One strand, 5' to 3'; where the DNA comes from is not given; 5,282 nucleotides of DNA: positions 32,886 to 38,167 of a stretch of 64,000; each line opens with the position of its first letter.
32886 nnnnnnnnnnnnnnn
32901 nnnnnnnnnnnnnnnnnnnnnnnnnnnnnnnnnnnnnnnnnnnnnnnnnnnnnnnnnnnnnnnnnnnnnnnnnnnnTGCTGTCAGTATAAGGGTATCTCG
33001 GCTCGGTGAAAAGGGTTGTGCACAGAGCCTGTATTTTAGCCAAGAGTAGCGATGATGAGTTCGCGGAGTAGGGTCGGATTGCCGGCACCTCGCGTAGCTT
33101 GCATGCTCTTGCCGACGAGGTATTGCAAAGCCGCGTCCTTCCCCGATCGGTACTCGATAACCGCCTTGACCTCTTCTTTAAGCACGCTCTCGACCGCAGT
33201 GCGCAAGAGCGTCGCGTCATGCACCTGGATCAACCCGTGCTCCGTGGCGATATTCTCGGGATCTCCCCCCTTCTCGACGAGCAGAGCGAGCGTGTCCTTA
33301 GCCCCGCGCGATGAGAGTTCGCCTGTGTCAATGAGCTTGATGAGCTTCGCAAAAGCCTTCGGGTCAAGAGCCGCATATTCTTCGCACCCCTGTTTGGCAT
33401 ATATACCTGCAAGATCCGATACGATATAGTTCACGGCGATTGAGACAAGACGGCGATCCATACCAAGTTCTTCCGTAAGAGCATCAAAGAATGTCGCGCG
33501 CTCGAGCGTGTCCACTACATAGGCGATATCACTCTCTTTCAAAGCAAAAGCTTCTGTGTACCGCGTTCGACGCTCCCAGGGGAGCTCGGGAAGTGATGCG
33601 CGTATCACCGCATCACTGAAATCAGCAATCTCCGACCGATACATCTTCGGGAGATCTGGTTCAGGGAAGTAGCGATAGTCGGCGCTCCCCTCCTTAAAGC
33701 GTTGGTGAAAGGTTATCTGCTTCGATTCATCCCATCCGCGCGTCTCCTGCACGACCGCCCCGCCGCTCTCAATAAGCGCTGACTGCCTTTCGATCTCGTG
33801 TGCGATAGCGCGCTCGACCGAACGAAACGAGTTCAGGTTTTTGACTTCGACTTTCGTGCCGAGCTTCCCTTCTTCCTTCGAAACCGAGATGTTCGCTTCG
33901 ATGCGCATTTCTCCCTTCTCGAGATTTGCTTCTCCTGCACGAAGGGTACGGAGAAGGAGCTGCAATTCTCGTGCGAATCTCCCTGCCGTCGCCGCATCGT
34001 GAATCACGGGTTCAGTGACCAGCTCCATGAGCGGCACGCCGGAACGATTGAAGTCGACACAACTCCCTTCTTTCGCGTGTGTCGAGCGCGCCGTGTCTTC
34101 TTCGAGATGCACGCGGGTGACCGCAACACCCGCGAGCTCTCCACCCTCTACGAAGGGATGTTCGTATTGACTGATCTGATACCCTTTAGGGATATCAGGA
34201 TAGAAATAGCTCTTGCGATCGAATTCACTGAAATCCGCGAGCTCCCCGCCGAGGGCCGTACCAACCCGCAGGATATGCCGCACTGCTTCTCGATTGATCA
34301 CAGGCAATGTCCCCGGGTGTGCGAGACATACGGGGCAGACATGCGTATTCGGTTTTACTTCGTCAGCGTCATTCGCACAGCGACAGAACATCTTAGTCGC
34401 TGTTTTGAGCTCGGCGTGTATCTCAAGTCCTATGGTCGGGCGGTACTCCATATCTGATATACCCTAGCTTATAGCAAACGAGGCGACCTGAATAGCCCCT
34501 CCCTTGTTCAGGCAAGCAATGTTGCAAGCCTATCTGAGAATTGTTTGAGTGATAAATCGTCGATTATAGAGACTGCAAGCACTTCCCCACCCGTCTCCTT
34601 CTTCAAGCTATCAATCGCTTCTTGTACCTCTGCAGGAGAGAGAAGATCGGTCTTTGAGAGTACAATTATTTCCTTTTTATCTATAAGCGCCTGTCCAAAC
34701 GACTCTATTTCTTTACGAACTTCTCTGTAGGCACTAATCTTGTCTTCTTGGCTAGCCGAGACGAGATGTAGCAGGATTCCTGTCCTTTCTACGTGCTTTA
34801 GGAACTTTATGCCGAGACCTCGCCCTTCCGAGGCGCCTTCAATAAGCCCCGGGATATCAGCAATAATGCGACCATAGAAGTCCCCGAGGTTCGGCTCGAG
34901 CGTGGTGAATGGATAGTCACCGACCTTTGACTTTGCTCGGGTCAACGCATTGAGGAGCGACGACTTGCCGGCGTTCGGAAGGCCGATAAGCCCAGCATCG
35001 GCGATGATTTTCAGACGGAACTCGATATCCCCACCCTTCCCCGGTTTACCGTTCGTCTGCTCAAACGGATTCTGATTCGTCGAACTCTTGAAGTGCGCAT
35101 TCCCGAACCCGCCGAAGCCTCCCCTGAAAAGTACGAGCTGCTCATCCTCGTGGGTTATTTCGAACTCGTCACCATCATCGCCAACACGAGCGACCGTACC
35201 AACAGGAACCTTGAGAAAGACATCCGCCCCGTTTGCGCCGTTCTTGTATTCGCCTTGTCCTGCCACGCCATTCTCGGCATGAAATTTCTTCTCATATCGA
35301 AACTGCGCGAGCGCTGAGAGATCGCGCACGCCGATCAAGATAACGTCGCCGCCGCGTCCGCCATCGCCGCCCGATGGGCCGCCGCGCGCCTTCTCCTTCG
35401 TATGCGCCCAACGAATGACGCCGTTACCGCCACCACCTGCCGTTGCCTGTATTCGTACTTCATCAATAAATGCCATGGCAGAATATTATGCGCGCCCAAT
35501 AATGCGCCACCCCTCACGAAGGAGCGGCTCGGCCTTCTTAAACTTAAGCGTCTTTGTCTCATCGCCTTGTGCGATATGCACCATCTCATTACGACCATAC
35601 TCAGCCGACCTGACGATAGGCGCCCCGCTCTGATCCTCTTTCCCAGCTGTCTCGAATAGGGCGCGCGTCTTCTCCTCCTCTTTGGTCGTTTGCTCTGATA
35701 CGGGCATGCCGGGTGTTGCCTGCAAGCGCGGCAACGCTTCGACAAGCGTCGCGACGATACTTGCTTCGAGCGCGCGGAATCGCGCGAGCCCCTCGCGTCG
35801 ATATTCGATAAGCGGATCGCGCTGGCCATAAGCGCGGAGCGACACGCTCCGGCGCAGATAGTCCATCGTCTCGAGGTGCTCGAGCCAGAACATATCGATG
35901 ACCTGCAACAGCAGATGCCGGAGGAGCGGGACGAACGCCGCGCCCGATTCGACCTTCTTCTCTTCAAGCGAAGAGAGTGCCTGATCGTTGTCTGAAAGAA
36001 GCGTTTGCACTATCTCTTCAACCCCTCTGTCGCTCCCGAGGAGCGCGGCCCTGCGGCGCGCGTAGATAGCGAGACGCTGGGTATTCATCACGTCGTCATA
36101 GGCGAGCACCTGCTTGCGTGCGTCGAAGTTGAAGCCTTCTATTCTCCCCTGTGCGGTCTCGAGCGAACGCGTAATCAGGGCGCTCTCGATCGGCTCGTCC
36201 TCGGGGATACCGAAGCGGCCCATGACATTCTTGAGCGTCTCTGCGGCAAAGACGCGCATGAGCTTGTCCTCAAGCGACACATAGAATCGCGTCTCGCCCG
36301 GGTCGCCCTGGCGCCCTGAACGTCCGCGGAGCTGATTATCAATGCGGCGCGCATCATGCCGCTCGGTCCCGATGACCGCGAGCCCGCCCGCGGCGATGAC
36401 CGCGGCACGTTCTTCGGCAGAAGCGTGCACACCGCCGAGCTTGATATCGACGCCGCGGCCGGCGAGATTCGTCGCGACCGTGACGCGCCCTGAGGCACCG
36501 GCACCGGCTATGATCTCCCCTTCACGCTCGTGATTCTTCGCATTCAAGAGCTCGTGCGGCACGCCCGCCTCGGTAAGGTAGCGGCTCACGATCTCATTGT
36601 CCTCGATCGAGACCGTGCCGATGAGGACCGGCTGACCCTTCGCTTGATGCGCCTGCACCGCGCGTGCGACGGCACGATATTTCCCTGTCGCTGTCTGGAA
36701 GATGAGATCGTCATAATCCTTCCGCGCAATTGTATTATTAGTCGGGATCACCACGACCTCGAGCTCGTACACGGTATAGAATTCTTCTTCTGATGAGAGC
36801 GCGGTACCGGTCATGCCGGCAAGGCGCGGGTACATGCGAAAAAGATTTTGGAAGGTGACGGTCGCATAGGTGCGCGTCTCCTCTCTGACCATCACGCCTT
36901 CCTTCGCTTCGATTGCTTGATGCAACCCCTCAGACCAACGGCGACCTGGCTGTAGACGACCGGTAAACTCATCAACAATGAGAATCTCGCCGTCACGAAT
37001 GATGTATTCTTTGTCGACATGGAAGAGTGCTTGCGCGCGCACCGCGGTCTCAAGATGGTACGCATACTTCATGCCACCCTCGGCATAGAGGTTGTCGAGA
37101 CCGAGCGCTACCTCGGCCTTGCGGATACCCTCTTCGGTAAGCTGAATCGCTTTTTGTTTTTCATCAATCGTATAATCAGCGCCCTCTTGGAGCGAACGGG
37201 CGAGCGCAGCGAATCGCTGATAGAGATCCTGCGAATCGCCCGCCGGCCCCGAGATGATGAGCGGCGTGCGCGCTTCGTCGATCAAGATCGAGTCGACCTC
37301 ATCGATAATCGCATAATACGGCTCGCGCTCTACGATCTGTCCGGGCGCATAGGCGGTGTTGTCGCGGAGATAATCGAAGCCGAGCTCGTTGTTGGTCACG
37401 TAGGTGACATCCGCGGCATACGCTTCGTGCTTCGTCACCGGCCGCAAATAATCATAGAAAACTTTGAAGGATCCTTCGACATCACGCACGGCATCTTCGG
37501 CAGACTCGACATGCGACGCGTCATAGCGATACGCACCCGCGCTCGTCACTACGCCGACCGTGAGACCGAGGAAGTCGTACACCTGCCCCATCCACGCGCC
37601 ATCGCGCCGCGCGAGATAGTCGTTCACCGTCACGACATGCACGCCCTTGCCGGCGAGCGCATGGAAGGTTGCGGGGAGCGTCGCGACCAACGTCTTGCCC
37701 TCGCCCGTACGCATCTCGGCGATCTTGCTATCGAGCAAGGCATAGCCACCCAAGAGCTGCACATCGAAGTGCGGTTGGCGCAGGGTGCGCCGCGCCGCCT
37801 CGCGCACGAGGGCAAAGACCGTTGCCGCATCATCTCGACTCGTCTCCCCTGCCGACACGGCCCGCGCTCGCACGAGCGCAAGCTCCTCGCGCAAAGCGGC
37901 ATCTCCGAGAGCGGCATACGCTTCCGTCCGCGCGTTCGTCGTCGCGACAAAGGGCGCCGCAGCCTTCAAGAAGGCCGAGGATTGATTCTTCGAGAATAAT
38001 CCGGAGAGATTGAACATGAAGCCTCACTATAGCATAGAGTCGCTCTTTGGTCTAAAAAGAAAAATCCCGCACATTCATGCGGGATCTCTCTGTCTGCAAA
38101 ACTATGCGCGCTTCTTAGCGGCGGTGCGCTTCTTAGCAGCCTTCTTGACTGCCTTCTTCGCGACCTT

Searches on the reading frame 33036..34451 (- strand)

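Call 46: search_protein_families(library=pfam, proteins=[window:33036-34451:-], max_evalue=0.0001)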
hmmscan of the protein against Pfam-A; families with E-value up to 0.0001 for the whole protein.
window:33036-34451:- (471 aa): 2 families
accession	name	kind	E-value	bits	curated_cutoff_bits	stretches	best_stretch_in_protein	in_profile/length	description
PF02934.20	GatB_N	-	1.2e-101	340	23.4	1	6-271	2-270/277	GatB/GatE catalytic domain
PF02637.23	GatB_Yqey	-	1.1e-30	107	27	1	336-468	13-146/148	GatB domain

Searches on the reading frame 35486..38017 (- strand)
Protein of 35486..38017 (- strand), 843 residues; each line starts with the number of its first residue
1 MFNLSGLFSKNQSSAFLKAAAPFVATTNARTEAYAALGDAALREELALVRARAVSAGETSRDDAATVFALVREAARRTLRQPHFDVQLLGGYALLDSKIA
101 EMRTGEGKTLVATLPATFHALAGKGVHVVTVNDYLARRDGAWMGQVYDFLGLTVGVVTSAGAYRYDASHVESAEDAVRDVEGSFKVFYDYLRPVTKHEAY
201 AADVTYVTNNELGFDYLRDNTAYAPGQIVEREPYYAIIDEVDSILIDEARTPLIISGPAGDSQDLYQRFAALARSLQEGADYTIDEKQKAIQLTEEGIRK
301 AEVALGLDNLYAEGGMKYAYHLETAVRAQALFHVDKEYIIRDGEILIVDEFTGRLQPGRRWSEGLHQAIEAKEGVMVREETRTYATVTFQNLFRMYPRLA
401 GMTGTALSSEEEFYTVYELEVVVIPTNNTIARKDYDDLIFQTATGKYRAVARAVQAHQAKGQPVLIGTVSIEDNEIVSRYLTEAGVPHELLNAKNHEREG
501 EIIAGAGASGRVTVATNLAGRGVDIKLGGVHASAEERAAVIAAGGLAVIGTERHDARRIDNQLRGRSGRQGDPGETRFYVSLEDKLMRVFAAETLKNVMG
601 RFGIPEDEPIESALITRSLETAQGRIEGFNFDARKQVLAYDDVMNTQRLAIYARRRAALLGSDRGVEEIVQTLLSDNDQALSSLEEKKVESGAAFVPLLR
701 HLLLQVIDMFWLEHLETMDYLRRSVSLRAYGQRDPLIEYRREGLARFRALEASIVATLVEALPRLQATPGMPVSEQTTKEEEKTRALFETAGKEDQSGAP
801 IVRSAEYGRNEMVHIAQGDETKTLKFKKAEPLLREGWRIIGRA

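Call 46: search_protein_families(library=pfam, proteins=[window:35486-38017:-], max_evalue=0.0001)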
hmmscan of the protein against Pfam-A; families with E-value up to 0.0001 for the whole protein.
window:35486-38017:- (843 aa): 4 families
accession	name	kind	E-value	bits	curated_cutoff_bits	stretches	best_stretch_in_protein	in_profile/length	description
PF07517.20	SecA_DEAD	-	3.5e-106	355.1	24.6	1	11-413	7-289/290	SecA DEAD-like domain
PF21090.3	P-loop_SecA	-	1.4e-73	247.3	27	2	430-531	2-103/205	SecA P-loop domain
PF07516.18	SecA_SW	-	3.6e-42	145.1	26.7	2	609-677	1-68/200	SecA Wing and Scaffold domain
PF01043.26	SecA_PP_bind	-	1.1e-39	135.9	23.5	1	262-370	2-110/110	SecA preprotein cross-linking domain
